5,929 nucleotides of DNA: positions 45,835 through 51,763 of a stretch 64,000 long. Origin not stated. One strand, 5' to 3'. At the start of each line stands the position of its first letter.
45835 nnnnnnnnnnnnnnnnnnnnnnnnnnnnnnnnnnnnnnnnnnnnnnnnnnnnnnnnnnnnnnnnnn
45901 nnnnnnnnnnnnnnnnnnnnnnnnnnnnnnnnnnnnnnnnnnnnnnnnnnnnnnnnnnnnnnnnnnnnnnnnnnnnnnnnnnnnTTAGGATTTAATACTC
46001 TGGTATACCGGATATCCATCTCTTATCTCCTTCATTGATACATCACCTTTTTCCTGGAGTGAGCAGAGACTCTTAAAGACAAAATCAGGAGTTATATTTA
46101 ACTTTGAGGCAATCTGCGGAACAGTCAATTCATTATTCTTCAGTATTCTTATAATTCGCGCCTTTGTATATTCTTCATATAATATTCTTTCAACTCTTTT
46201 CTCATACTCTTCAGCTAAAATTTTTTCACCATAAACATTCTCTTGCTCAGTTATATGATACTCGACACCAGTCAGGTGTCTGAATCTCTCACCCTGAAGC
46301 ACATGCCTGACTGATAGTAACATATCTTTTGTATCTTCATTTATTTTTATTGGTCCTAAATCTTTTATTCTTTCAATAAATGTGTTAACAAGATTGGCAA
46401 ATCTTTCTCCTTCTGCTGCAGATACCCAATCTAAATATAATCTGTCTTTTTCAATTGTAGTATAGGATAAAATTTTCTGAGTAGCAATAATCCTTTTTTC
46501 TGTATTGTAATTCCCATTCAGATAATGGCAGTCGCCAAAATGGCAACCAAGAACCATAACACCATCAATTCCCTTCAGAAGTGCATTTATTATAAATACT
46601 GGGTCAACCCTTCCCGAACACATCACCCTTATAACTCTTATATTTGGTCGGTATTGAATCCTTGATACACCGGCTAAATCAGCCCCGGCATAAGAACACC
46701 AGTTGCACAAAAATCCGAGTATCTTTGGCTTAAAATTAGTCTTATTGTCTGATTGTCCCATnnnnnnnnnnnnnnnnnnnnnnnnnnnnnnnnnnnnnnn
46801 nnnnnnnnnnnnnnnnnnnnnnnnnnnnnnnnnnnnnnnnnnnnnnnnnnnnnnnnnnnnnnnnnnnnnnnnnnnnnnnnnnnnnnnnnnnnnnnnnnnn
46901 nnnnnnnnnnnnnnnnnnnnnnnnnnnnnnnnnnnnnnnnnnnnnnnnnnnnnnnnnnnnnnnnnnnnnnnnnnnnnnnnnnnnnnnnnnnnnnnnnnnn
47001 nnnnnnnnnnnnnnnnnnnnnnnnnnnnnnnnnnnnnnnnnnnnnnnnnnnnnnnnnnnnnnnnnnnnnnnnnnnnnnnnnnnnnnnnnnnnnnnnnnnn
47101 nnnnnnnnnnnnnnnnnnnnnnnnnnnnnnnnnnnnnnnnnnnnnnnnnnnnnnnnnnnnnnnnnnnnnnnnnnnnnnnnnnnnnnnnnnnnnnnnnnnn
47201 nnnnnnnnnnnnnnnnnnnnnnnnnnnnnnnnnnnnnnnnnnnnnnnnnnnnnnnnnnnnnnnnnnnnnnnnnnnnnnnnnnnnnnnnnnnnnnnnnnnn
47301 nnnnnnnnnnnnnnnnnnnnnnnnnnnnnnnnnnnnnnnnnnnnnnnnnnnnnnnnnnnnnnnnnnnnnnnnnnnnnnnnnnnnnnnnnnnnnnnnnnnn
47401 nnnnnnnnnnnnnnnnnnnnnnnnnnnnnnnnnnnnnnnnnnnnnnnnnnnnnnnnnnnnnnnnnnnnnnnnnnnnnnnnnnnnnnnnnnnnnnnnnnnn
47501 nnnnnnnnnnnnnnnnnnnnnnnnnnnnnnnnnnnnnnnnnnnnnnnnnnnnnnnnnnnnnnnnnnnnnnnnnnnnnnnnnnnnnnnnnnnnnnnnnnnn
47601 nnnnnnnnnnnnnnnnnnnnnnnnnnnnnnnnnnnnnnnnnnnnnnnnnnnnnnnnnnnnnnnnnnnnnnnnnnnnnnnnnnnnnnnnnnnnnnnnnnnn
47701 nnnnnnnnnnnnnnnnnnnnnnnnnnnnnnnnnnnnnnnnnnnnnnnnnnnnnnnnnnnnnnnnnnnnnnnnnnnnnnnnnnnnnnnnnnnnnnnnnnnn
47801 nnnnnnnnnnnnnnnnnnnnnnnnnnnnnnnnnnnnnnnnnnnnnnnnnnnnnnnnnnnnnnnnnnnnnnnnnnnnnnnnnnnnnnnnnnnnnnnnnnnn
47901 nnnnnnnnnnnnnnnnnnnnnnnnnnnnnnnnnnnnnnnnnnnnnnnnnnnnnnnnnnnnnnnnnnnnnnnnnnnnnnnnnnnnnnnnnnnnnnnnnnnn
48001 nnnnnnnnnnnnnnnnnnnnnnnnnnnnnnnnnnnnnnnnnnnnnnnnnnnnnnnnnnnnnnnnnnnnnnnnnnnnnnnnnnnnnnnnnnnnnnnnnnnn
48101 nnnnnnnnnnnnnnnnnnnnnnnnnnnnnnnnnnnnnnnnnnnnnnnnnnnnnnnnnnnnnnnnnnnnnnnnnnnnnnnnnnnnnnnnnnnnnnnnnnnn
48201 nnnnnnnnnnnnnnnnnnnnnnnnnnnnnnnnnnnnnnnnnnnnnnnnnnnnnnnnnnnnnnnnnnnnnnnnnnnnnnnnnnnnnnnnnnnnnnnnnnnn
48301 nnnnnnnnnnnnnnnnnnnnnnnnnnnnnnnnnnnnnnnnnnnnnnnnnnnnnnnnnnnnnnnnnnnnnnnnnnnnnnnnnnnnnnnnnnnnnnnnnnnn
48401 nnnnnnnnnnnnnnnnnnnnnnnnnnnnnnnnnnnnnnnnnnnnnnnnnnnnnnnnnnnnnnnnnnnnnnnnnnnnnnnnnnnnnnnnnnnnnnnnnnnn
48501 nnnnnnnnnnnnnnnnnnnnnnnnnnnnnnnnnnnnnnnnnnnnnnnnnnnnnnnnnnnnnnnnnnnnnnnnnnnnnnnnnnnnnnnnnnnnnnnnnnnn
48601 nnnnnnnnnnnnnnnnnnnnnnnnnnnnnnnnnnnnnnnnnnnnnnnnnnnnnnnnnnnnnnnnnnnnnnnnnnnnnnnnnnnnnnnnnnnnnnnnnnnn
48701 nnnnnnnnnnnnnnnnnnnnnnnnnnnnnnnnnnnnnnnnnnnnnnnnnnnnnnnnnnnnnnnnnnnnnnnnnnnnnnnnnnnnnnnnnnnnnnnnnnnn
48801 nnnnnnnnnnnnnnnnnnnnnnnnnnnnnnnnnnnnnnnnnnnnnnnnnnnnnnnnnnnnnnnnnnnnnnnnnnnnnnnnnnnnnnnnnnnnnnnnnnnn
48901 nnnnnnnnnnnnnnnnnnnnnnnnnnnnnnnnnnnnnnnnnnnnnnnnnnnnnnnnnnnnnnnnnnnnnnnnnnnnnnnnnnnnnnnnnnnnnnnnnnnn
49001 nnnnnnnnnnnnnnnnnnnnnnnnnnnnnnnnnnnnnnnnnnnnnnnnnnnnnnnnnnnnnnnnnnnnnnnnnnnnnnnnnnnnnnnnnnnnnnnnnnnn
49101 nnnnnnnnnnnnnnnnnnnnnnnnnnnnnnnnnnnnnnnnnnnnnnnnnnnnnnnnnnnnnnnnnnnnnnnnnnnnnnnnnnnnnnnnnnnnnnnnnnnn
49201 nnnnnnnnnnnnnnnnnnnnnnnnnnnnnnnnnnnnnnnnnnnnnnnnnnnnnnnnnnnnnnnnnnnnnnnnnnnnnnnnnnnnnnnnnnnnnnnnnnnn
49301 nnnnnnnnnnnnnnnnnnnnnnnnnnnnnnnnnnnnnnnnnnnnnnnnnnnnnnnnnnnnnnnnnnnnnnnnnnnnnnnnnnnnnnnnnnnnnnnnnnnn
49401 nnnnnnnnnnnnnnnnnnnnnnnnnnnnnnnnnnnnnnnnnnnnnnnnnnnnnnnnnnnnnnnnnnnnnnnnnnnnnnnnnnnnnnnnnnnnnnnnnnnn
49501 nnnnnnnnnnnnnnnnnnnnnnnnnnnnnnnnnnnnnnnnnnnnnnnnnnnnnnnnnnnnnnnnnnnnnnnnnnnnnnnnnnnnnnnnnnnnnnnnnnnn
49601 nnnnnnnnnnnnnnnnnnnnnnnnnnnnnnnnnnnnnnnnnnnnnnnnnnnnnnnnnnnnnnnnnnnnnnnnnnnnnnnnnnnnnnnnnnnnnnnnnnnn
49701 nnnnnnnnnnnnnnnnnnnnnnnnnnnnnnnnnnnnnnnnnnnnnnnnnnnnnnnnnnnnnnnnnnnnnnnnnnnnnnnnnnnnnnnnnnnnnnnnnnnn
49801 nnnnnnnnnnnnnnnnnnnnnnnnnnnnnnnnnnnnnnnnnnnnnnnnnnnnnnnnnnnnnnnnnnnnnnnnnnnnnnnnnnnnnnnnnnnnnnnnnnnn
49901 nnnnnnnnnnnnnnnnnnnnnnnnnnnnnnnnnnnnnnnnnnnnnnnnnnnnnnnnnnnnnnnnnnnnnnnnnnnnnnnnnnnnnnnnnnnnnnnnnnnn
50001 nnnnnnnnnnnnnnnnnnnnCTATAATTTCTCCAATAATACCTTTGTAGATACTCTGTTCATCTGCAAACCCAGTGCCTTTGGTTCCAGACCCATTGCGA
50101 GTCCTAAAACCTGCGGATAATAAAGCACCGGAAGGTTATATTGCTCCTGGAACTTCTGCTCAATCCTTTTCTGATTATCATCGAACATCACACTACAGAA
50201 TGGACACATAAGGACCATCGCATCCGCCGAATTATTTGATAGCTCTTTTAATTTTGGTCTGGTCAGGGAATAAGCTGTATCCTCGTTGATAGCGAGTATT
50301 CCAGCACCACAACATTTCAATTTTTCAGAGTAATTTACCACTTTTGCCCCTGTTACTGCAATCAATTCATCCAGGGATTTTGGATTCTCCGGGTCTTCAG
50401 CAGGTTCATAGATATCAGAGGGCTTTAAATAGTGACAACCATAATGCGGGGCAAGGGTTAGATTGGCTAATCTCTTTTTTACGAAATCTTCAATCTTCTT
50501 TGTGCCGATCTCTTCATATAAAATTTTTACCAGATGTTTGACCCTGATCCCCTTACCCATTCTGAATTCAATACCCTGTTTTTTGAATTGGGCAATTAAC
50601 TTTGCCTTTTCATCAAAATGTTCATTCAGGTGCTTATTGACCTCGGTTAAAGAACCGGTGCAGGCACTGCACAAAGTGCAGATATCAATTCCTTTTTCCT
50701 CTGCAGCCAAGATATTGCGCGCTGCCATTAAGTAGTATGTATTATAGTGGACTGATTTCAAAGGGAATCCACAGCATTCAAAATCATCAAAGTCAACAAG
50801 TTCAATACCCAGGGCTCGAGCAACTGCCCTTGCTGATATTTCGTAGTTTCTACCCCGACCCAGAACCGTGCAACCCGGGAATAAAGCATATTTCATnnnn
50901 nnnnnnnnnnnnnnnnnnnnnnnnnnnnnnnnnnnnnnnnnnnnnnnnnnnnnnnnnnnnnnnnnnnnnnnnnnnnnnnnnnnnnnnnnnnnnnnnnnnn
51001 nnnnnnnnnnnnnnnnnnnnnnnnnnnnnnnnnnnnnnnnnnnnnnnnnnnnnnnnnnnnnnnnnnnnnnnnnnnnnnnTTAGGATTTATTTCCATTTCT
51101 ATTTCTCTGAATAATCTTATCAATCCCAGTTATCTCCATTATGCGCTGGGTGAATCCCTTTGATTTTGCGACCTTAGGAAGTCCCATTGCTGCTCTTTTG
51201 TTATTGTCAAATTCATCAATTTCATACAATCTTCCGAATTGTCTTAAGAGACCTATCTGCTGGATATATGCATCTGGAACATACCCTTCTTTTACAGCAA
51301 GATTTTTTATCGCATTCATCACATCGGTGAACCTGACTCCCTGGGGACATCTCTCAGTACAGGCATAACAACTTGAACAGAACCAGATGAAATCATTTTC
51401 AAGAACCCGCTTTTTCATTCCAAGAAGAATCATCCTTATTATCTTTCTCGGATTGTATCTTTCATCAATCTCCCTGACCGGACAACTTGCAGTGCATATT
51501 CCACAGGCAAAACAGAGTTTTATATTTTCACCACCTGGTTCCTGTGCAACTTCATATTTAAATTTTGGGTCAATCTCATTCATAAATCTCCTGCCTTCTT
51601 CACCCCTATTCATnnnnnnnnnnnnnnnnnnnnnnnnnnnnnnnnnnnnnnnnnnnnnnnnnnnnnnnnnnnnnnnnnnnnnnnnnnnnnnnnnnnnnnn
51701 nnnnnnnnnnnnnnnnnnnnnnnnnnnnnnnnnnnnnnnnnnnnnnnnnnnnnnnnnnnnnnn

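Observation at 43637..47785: Frame-locked 8-nt-period arrays inside both giant HdrA genes (12 vs 15 units)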

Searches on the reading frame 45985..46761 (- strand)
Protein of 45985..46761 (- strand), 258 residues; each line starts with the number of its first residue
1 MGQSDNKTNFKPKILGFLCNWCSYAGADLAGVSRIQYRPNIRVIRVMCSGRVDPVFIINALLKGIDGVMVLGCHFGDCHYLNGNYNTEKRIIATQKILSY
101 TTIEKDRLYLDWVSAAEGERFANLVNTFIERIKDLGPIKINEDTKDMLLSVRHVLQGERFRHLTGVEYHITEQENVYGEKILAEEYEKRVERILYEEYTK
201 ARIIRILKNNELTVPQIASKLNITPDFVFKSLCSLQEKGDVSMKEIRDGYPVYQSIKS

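Call 48: search_protein_families(library=pfam, proteins=[window:45985-46761:-], max_evalue=0.00001)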
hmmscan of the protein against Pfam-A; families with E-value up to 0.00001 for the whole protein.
window:45985-46761:- (258 aa): 1 family
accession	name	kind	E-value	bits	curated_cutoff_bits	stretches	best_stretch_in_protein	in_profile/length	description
PF02662.21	FlpD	-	1.2e-52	177.5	22.3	1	14-136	1-123/123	Methyl-viologen-reducing hydrogenase, delta subunit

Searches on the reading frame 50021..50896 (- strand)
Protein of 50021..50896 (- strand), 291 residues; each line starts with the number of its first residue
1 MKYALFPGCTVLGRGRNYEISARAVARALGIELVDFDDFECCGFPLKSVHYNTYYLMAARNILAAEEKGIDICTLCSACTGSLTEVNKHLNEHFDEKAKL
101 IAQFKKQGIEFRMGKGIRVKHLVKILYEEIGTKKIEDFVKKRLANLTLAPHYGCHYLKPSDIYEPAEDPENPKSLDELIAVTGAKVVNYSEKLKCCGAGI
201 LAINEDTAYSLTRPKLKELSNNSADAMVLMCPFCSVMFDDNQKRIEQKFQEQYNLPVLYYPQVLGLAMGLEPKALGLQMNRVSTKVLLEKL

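Call 48: search_protein_families(library=pfam, proteins=[window:50021-50896:-], max_evalue=0.00001)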
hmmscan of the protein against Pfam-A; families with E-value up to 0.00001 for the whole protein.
window:50021-50896:- (291 aa): 1 family
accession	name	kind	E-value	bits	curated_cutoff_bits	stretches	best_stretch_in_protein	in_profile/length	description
PF02754.22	CCG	-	6.6e-28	97.1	20.6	2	150-239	3-85/85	Cysteine-rich domain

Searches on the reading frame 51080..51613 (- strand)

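Call 48: search_protein_families(library=pfam, proteins=[window:51080-51613:-], max_evalue=0.00001)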
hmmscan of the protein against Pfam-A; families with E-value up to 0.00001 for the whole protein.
window:51080-51613:- (177 aa): 5 families
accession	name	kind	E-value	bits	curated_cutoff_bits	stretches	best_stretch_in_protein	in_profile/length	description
PF13534.11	Fer4_17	-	3.2e-11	44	22.2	1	34-93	2-60/61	4Fe-4S dicluster domain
PF13183.11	Fer4_8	-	1.7e-10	41.7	27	1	32-93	3-68/68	4Fe-4S dicluster domain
PF13187.11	Fer4_9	-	8.3e-09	35.8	27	1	34-92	2-50/52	4Fe-4S dicluster domain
PF13237.11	Fer4_10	-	1.1e-06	28.9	25.5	0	32-90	7-53/53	4Fe-4S dicluster domain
PF12838.12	Fer4_7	-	1.3e-06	29.2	27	1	34-93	2-52/52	4Fe-4S dicluster domain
